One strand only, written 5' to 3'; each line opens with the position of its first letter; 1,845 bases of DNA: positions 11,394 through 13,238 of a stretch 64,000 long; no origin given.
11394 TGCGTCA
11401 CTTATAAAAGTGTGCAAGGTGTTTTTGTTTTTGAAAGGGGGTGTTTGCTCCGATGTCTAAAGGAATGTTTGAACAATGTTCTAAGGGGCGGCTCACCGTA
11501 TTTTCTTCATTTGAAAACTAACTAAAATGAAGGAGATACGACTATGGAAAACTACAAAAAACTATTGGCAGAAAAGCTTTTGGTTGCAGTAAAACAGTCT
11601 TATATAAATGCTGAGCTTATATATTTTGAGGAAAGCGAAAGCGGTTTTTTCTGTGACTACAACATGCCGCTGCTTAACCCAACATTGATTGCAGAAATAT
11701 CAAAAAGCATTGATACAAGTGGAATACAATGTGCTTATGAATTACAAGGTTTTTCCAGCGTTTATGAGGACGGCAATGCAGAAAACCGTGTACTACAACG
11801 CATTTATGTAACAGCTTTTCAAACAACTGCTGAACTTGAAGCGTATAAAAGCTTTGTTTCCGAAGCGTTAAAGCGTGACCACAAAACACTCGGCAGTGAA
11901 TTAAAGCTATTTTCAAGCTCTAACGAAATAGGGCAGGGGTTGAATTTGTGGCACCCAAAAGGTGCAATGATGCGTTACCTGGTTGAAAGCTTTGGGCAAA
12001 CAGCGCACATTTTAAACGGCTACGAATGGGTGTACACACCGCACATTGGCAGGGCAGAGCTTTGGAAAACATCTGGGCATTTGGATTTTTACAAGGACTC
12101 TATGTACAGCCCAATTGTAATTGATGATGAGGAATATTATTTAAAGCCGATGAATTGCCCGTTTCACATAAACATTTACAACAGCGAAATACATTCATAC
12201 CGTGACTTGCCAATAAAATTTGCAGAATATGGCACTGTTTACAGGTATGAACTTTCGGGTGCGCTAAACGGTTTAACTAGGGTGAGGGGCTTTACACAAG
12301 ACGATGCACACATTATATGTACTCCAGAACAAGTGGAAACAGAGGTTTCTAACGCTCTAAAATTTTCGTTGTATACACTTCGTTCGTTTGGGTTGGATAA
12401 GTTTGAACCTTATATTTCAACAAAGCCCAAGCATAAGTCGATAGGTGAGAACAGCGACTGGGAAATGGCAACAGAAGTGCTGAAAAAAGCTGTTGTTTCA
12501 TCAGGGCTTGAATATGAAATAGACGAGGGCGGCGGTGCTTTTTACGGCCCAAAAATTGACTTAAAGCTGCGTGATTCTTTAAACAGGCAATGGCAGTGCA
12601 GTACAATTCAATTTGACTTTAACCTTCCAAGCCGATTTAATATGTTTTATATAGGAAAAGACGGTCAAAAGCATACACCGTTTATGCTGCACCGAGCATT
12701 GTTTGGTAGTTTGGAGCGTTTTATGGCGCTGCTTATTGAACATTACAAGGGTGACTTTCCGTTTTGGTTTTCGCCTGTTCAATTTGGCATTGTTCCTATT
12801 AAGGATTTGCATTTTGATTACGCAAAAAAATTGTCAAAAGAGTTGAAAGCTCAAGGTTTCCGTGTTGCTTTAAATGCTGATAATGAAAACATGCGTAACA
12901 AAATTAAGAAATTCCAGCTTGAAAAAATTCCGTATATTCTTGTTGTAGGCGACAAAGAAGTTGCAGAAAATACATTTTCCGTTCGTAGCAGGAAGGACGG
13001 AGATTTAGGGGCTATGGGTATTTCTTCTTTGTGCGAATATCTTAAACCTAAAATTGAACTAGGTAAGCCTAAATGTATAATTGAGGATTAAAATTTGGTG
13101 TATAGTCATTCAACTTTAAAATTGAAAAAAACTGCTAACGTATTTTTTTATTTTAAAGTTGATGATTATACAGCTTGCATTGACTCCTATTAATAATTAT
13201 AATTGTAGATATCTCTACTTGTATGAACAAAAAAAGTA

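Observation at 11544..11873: Short-form ThrRS: TGS domain absent and editing domain reduced to its C-terminal half with the CxxxH motif degraded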

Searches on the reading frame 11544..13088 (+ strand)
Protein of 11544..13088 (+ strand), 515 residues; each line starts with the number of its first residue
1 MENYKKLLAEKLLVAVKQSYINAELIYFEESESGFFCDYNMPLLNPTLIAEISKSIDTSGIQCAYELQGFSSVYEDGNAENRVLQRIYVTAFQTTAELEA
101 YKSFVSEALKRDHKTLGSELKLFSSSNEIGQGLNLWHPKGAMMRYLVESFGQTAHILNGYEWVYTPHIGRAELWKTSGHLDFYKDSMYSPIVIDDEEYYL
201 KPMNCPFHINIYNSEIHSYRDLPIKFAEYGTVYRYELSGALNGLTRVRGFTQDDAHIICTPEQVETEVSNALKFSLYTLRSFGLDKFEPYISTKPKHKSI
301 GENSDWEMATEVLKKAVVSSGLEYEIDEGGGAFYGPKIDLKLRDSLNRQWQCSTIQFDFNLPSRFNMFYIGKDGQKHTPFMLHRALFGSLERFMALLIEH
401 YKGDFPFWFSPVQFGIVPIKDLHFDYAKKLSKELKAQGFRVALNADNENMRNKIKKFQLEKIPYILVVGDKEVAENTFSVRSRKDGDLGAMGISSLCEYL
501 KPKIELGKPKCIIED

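Call 3: search_protein_families(library=pfam, proteins=[window:11544-13088:+], max_evalue=1)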
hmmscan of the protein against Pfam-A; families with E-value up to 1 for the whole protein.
window:11544-13088:+ (515 aa): 2 families
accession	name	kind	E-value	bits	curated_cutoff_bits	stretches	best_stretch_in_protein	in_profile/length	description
PF00587.30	tRNA-synt_2b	-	9.9e-47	159.7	29.3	1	195-401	8-179/179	tRNA synthetase class II core domain (G, H, P, S and T)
PF03129.25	HGTP_anticodon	-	1.2e-21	77.1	21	1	413-501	1-92/94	Anticodon binding domain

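Call 4: search_protein_families(library=ncbifam, proteins=[window:11544-13088:+], max_evalue=0.01)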
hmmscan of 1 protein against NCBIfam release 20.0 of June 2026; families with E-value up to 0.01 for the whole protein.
window:11544-13088:+ (515 aa): 15 families
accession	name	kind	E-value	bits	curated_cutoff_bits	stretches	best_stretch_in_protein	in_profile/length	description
TIGR00418.1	thrS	equivalog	9.2e-169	562.9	383.65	1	62-501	123-562/565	threonine--tRNA ligase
NF003068.0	PRK03991.1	equivalog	4.8e-57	193.7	484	1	93-505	180-593/613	threonine--tRNA ligase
NF008979.1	PRK12325.1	exception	5.3e-17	61.8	550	2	130-262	36-167/437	proline--tRNA ligase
TIGR00442.1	hisS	equivalog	6.7e-17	61.6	286.75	2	408-486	321-399/406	histidine--tRNA ligase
NF006625.0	PRK09194.1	equivalog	1.5e-16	60.5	558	2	159-256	65-161/559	proline--tRNA ligase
TIGR00408.1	proS_fam_I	equivalog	4.1e-16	59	437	2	328-491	199-368/475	proline--tRNA ligase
NF011500.0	PRK14938.1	equivalog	3.2e-15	56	362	1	404-505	267-368/387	Ser-tRNA(Thr) hydrolase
TIGR00409.1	proS_fam_II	equivalog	4.3e-13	49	306.7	2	164-256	70-161/568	proline--tRNA ligase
NF003211.1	PRK04173.1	equivalog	4.2e-10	39.1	312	1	196-296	161-261/454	glycine--tRNA ligase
TIGR00389.1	glyS_dimeric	equivalog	1.9e-09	36.6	243.3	1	219-271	179-230/565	glycine--tRNA ligase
TIGR00414.1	serS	equivalog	1.6e-08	34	301.65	1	131-271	163-303/418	serine--tRNA ligase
NF002120.0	PRK00960.1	equivalog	2.3e-07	29.7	611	1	193-274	306-387/518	serine--tRNA ligase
NF009085.0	PRK12420.1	equivalog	1.5e-06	27.8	540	1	427-500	352-426/426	histidine--tRNA ligase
TIGR00415.1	serS_MJ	equivalog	3e-06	25.9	489.55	1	193-275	304-385/518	serine--tRNA ligase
TIGR02367.1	PylS_Cterm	equivalog_domain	0.006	15.9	178.15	0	185-247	67-130/242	pyrrolysine--tRNA(Pyl) ligase large subunit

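Call 6: search_solved_structures(query=window:11544-13088:+, max_evalue=1e-10, show_alignments=3)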
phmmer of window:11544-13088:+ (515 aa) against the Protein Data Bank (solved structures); distinct sequences matched with E-value up to 1e-10: 24.
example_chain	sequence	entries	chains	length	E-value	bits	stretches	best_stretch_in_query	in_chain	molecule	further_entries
1nyq_A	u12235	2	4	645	4.7e-117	395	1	65-484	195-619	threonyl-tRNA synthetase 1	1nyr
6vu9_A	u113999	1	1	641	8.1e-117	394.2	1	63-500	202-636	Threonine--tRNA ligase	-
1qf6_A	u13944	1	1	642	5.8e-112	378.2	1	66-505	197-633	THREONYL-TRNA SYNTHETASE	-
4hwo_A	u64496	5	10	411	1e-102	347.7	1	110-505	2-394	Threonine--tRNA ligase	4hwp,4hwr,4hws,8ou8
4p3o_A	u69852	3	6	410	1.6e-102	347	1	111-505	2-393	Threonine--tRNA ligase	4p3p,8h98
1evk_A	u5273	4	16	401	2.5e-102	346.4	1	111-505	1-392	THREONYL-TRNA SYNTHETASE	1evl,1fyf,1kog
8wij_B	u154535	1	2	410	3.1e-102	346.1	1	111-505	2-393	Threonine--tRNA ligase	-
6l2p_A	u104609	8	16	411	5.8e-102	345.2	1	110-504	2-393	Threonine--tRNA ligase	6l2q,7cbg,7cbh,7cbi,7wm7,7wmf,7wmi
8h99_A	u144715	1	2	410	5.9e-102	345.2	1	111-505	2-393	Threonine--tRNA ligase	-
8wih_A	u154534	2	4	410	1.1e-101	344.2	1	111-505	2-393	Threonine--tRNA ligase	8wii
8wia_A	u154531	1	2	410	1.1e-101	344.2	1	111-505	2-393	Threonine--tRNA ligase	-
8qic_A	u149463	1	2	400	1.3e-101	344.1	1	112-505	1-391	Threonine--tRNA ligase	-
8h9c_A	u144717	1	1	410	2.9e-101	342.9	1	111-505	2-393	Threonine--tRNA ligase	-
8h9a_A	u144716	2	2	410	2.9e-101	342.9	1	111-505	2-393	Threonine--tRNA ligase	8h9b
8wig_A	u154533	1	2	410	7.6e-101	341.5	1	111-505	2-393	Threonine--tRNA ligase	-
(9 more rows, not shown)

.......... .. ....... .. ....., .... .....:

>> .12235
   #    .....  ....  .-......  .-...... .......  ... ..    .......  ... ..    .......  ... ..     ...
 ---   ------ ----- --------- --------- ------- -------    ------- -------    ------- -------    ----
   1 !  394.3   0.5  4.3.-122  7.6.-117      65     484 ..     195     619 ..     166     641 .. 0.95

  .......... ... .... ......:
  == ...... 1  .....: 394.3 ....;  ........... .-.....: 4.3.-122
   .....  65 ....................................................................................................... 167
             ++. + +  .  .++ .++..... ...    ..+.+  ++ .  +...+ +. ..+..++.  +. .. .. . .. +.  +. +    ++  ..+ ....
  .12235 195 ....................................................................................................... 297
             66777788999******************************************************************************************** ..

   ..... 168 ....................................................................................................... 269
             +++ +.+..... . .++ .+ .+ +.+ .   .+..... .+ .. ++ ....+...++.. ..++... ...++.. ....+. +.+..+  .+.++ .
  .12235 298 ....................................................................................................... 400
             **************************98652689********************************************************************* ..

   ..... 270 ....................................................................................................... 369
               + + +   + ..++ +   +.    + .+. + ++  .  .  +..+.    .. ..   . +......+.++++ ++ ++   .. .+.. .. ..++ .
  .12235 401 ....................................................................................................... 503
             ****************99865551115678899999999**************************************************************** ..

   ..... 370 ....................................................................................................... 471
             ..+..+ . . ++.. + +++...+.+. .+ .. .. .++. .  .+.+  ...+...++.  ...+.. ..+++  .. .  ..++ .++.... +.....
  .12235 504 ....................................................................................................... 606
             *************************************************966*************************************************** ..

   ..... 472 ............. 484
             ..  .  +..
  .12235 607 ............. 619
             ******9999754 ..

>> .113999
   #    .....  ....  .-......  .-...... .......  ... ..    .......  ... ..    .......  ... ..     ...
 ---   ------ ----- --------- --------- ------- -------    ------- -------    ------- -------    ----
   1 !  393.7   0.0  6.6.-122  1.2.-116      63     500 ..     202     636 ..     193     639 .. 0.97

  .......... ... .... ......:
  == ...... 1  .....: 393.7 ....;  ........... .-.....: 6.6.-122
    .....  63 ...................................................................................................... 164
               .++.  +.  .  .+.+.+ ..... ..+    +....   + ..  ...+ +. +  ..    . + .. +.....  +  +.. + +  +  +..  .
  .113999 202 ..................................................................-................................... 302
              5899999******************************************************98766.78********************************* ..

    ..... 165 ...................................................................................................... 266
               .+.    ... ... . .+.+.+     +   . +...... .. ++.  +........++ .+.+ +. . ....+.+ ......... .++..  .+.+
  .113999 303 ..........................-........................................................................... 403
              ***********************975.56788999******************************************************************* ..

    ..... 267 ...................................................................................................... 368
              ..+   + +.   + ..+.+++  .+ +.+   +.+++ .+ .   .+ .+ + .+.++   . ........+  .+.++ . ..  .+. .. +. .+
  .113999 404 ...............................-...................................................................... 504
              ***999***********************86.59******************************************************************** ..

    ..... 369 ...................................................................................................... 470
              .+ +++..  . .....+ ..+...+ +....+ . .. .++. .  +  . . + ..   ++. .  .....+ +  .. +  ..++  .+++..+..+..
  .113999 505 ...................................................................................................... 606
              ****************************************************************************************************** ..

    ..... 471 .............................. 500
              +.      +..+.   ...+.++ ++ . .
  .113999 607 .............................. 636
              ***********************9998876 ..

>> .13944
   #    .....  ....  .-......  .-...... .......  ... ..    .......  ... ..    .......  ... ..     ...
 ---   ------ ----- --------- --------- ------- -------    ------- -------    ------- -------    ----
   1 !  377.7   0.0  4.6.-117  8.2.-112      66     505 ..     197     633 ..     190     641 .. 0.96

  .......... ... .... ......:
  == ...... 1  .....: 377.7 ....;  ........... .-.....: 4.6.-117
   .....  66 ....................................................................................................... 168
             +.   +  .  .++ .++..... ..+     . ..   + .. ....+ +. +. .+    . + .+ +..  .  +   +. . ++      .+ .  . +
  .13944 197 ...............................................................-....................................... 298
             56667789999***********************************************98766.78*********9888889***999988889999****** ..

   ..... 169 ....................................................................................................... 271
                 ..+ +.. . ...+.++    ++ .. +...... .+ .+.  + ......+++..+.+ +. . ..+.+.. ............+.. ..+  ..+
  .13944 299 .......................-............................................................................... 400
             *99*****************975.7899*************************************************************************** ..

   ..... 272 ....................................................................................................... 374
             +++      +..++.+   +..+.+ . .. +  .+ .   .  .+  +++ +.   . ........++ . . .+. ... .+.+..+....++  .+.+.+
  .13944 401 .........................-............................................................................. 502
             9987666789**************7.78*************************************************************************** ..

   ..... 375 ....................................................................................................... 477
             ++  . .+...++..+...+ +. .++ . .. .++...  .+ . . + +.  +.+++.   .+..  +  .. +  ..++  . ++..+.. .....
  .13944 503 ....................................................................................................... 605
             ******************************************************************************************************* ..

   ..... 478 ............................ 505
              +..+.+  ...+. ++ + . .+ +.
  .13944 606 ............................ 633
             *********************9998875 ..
